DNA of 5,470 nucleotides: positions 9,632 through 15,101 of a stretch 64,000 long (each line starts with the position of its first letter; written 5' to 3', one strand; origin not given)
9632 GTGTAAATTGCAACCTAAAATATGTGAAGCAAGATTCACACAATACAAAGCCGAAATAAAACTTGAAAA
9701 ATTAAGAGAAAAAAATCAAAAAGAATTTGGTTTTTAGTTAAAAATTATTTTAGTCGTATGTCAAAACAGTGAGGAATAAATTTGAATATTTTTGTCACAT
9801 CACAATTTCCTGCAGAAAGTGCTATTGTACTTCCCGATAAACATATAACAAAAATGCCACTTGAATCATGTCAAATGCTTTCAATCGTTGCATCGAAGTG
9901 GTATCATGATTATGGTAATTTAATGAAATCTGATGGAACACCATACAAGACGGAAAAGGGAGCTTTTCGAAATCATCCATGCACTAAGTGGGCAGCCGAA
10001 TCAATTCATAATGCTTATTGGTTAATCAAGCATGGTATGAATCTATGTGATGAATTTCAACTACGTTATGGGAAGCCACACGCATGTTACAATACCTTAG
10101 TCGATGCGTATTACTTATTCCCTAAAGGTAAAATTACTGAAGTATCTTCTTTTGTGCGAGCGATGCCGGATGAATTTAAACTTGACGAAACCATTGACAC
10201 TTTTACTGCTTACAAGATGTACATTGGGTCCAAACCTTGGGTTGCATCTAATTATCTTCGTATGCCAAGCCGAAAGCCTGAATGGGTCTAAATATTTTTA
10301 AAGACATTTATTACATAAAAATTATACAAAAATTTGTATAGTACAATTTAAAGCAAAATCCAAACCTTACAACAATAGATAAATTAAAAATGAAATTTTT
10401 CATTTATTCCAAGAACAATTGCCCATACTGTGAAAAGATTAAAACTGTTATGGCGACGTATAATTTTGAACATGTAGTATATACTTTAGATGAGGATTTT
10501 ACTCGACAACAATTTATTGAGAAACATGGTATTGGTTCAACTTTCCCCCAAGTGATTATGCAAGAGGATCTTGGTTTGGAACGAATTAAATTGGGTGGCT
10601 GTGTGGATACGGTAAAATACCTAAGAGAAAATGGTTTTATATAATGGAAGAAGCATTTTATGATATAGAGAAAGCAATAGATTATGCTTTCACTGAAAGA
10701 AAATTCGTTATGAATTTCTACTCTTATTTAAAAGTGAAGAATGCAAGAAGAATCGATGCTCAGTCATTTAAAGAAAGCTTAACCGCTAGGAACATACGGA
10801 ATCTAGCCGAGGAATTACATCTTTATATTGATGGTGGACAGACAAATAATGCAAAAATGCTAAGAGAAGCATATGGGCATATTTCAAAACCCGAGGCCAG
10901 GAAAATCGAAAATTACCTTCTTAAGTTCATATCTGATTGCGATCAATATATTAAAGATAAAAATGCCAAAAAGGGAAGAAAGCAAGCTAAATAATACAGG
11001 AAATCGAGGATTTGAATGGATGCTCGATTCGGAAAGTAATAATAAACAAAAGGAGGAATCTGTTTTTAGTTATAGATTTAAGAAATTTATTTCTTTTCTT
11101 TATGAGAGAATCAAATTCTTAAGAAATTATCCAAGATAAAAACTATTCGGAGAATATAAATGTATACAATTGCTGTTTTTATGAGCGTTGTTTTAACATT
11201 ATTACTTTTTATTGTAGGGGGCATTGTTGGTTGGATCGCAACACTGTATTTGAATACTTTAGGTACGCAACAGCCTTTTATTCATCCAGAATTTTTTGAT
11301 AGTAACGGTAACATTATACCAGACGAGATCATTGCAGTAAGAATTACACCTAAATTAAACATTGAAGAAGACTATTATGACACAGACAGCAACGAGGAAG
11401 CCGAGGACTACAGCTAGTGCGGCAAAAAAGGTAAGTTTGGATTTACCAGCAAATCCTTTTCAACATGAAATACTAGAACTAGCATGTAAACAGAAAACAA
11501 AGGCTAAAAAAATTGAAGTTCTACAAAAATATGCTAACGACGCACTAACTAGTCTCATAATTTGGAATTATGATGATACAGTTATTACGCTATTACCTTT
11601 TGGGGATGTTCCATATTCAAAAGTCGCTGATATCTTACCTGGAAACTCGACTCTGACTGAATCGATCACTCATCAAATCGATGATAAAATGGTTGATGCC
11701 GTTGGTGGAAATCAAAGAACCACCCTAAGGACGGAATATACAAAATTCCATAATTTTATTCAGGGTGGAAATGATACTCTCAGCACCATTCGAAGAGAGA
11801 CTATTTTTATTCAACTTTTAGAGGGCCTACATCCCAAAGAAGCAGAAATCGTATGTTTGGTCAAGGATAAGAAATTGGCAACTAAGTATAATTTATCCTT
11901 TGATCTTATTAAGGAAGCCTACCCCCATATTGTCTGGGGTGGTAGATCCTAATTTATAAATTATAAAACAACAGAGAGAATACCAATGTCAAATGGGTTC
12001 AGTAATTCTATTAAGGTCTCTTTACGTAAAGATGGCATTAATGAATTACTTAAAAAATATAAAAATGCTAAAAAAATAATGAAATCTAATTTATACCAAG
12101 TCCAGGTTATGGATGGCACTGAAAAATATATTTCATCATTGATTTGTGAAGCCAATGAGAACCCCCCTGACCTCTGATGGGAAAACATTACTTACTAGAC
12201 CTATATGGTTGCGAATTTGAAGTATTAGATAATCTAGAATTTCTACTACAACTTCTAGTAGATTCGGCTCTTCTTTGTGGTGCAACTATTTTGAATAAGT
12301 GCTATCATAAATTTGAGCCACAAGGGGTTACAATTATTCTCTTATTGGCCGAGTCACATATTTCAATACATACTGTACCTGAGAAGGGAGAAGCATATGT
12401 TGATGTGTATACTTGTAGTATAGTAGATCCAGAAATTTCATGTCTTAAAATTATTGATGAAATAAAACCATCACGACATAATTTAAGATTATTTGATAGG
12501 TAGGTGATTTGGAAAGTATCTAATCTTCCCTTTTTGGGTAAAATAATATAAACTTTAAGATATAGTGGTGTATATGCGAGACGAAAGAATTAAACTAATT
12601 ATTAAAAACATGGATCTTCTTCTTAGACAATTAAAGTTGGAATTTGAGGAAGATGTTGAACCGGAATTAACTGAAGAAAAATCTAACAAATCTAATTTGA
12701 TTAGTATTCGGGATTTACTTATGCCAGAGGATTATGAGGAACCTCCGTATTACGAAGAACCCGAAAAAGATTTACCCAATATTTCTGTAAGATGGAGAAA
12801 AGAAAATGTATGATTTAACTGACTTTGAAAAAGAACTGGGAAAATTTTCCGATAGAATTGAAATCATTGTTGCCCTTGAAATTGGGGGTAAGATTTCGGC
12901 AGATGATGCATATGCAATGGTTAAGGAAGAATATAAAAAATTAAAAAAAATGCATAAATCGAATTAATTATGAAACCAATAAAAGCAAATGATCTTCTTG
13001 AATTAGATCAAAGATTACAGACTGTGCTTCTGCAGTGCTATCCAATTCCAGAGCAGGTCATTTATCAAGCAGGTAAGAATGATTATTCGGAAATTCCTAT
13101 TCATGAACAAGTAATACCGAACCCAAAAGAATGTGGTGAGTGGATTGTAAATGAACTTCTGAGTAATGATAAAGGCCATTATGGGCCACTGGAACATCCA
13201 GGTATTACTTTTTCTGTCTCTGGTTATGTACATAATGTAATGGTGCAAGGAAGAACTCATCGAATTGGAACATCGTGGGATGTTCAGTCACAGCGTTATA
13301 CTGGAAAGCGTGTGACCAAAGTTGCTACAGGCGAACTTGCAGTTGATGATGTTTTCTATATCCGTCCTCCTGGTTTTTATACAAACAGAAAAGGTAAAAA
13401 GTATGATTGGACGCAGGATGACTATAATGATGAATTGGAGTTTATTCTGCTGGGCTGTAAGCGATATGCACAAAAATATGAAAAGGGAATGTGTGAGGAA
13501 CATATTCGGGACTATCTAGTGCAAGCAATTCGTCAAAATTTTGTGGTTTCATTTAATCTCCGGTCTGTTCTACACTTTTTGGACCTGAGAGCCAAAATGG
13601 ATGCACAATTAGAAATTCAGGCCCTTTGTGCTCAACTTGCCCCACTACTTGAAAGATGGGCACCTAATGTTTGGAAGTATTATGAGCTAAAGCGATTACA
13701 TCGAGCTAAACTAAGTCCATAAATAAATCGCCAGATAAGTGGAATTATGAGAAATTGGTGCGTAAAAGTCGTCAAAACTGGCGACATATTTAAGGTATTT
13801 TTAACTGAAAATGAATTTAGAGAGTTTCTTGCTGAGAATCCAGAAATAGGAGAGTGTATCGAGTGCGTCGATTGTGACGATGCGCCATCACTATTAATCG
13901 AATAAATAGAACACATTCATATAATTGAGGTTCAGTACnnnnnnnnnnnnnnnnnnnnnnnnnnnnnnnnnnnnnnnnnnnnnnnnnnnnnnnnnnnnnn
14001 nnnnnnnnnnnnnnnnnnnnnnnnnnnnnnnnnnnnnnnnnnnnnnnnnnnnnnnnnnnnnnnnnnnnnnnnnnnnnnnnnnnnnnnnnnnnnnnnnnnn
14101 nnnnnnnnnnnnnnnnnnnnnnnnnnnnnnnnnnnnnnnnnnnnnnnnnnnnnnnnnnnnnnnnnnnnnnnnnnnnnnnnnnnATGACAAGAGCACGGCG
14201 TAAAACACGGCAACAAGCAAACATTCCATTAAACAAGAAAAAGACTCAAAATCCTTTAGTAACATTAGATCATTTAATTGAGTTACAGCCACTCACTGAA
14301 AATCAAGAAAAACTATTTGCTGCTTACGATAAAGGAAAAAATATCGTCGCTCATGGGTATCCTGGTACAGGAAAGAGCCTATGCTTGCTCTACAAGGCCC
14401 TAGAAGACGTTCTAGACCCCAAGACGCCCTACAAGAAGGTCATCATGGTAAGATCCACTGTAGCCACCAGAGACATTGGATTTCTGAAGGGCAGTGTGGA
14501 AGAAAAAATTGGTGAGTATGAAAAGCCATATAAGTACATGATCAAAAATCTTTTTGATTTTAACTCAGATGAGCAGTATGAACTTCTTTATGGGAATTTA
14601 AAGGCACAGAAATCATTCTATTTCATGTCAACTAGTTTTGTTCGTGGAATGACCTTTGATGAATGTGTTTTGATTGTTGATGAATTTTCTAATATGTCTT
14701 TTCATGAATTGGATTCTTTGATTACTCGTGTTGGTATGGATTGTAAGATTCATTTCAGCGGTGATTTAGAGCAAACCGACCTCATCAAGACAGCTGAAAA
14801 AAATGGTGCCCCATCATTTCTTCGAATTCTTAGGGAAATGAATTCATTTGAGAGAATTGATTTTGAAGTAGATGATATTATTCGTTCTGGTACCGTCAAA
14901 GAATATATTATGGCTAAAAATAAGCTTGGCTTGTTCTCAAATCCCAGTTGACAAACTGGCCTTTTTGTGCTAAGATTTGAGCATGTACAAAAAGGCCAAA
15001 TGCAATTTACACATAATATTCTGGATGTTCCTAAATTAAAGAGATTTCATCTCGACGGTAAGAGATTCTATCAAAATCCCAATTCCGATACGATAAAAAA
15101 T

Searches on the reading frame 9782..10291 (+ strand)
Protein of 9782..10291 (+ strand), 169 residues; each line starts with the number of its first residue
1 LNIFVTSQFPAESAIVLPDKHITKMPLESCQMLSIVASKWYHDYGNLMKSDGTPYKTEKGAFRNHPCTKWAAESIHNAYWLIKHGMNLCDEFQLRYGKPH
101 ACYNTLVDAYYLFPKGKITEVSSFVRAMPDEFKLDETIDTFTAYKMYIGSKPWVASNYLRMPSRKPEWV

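Call 83: search_protein_families(library=pfam, proteins=[window:9782-10291:+], max_evalue=0.001)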
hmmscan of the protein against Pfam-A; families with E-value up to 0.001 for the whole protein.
window:9782-10291:+ (169 aa): 1 family
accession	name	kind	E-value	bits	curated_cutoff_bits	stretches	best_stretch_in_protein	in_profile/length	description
PF03013.19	Pyr_excise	-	4.8e-13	49.7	23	1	1-98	1-75/81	Pyrimidine dimer DNA glycosylase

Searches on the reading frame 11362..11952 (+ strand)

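Call 84: search_protein_families(library=pfam, proteins=[window:11362-11952:+], max_evalue=0.001)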
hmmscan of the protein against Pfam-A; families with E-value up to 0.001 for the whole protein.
window:11362-11952:+ (196 aa): 1 family
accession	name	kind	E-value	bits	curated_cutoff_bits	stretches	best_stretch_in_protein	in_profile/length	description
PF20025.4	DUF6433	-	2.7e-39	134.2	38.9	2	112-173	53-114/115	Family of unknown function (DUF6433)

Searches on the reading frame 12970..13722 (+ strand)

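Call 84: search_protein_families(library=pfam, proteins=[window:12970-13722:+], max_evalue=0.001)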
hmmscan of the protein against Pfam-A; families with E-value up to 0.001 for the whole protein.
window:12970-13722:+ (250 aa): 1 family
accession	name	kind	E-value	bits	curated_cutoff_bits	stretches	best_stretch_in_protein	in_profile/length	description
PF02511.20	Thy1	-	1.3e-34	120.1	24.8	1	20-233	2-191/191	Thymidylate synthase complementing protein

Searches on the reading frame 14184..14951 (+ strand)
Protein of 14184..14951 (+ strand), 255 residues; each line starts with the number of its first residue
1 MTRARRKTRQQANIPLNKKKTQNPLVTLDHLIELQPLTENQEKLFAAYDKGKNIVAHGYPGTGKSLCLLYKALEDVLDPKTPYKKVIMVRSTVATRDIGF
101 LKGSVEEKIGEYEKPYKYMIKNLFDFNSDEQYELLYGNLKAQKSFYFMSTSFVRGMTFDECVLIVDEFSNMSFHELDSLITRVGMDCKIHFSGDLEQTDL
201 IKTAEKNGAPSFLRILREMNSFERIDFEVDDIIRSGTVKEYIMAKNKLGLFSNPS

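Call 84: search_protein_families(library=pfam, proteins=[window:14184-14951:+], max_evalue=0.001)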
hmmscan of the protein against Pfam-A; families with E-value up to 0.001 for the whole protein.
window:14184-14951:+ (255 aa): 4 families
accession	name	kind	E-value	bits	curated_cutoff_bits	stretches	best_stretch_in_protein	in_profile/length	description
PF02562.22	PhoH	-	4.4e-32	111.7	27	1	34-242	2-201/205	PhoH-like protein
PF13604.12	AAA_30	-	2.6e-05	24.5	27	1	37-203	2-133/191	AAA domain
PF00270.35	DEAD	-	4.2e-05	23.8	26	1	38-93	1-55/167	DEAD/DEAH box helicase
PF13245.12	AAA_19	-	6e-05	23.7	25.1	1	50-198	10-129/134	AAA domain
